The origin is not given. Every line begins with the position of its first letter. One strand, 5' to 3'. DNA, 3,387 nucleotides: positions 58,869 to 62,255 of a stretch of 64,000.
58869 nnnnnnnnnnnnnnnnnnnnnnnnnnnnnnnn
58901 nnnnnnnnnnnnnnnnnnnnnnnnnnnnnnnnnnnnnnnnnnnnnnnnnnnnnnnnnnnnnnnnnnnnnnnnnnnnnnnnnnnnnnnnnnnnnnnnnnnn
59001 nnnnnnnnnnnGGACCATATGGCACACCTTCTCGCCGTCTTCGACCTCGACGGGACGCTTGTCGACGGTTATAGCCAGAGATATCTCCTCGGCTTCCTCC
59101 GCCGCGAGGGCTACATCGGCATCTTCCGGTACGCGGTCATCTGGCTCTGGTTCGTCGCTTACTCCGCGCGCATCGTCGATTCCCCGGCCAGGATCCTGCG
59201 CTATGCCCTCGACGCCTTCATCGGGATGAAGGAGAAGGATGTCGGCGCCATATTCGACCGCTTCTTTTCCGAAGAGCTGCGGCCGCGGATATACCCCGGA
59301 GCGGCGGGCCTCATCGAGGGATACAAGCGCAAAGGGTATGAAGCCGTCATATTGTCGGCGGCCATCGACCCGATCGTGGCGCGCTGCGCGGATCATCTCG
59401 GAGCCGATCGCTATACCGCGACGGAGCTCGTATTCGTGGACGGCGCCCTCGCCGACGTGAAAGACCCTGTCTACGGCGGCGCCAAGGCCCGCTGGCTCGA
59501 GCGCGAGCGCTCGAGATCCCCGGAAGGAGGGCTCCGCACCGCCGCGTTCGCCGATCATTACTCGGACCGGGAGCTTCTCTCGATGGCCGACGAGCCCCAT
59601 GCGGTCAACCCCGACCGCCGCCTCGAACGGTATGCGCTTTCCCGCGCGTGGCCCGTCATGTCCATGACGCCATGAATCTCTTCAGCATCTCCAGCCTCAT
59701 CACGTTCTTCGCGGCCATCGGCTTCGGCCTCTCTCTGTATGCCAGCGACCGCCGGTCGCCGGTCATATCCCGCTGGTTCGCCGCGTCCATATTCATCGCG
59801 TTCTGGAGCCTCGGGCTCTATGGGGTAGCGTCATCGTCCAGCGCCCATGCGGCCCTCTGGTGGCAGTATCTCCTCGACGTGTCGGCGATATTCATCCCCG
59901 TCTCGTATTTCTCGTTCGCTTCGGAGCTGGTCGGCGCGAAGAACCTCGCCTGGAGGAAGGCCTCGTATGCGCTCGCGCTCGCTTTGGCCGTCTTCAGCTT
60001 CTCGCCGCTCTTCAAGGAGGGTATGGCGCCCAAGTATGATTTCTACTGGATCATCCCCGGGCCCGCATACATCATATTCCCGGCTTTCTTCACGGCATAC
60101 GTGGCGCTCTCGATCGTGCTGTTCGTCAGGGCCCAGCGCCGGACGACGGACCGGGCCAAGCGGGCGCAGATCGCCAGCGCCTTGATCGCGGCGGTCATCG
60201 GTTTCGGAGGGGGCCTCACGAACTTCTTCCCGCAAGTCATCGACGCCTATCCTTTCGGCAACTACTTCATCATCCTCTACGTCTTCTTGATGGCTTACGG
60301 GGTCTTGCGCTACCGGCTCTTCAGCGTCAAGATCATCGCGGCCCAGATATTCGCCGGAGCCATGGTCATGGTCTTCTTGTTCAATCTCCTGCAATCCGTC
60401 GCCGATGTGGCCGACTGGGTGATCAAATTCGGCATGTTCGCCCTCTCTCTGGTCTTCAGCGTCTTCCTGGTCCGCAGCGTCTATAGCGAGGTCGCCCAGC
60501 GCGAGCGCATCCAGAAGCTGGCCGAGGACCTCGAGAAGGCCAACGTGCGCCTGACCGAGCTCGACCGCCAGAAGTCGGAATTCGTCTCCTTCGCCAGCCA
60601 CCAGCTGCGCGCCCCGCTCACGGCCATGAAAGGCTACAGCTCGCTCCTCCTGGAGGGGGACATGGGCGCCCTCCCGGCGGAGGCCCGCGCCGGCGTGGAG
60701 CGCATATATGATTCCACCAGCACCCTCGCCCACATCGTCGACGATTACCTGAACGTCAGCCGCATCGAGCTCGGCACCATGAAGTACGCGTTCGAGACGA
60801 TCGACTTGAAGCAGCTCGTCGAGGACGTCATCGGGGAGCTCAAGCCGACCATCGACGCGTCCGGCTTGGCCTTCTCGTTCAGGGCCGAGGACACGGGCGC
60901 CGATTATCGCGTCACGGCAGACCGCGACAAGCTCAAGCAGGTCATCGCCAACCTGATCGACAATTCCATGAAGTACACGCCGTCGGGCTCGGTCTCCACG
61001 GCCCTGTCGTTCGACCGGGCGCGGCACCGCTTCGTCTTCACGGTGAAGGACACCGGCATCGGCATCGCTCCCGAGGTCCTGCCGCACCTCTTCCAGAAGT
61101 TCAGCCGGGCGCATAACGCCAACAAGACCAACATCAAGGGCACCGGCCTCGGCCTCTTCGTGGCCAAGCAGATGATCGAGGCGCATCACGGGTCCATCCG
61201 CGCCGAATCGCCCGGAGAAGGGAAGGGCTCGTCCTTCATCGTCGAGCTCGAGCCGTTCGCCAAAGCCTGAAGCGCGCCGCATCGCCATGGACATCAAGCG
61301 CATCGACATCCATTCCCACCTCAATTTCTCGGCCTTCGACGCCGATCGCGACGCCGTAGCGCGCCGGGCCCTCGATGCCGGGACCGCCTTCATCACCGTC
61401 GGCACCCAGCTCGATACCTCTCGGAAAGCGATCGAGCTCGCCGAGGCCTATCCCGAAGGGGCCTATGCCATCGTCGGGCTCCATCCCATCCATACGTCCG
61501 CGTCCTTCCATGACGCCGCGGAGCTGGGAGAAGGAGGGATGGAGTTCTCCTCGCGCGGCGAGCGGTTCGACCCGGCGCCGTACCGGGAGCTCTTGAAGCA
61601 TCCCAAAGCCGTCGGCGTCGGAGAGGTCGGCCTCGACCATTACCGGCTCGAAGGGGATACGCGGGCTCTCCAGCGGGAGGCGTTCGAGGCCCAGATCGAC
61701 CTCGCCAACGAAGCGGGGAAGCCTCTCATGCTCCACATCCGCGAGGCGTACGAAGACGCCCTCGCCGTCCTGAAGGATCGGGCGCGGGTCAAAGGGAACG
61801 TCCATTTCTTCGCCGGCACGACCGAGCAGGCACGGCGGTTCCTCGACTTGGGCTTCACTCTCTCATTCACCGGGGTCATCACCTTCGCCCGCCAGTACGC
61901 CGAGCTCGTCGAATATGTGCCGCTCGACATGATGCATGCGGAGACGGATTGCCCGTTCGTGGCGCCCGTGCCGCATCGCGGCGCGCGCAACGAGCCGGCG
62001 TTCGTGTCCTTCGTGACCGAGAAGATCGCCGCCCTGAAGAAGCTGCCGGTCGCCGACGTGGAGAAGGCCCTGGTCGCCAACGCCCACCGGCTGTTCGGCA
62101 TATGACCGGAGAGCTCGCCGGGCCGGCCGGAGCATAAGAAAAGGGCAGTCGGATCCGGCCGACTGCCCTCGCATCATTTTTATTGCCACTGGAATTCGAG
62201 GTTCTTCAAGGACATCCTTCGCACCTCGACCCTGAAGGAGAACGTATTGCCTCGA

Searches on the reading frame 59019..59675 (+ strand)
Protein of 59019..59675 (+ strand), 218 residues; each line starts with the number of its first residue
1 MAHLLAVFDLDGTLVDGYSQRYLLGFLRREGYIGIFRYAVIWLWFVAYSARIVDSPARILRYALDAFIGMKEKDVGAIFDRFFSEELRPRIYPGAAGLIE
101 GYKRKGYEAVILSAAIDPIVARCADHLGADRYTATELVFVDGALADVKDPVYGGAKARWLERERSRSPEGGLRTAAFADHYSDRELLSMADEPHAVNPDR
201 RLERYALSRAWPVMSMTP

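Call 44: search_protein_families(library=pfam, proteins=[window:59019-59675:+], max_evalue=0.01)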
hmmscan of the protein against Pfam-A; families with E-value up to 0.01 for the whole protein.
window:59019-59675:+ (218 aa): 2 families
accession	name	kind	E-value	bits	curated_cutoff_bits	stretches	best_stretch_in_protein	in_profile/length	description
PF12710.13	HAD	-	9.3e-25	88.6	27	1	6-187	1-188/189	haloacid dehalogenase-like hydrolase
PF00702.32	Hydrolase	-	1.3e-07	32.6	26.4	1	6-133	4-141/191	haloacid dehalogenase-like hydrolase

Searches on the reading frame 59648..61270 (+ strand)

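Call 78: search_protein_families(library=pfam, proteins=[window:59648-61270:+], max_evalue=0.001)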
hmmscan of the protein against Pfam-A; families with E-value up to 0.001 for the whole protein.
window:59648-61270:+ (540 aa): 4 families
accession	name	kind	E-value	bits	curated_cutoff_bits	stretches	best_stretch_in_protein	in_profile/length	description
PF02518.31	HATPase_c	-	1.4e-26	93.6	26.4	1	425-535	2-108/111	Histidine kinase-, DNA gyrase B-, and HSP90-like ATPase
PF00512.31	HisKA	-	3.1e-15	56.4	26.9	1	308-375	1-65/66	His Kinase A (phospho-acceptor) domain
PF16927.11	HisKA_7TM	-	1.6e-13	51.5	28.6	1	18-227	2-222/224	N-terminal 7TM region of histidine kinase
PF13589.12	HATPase_c_3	-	4.3e-05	24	25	1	429-511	3-85/137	Histidine kinase-, DNA gyrase B-, and HSP90-like ATPase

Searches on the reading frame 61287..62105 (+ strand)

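Call 78: search_protein_families(library=pfam, proteins=[window:61287-62105:+], max_evalue=0.001)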
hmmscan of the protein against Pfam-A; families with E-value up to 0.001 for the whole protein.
window:61287-62105:+ (272 aa): 1 family
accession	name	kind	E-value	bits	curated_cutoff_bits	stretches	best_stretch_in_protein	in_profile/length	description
PF01026.27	TatD_DNase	-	2.5e-70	237.2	27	1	6-271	1-253/253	TatD related DNase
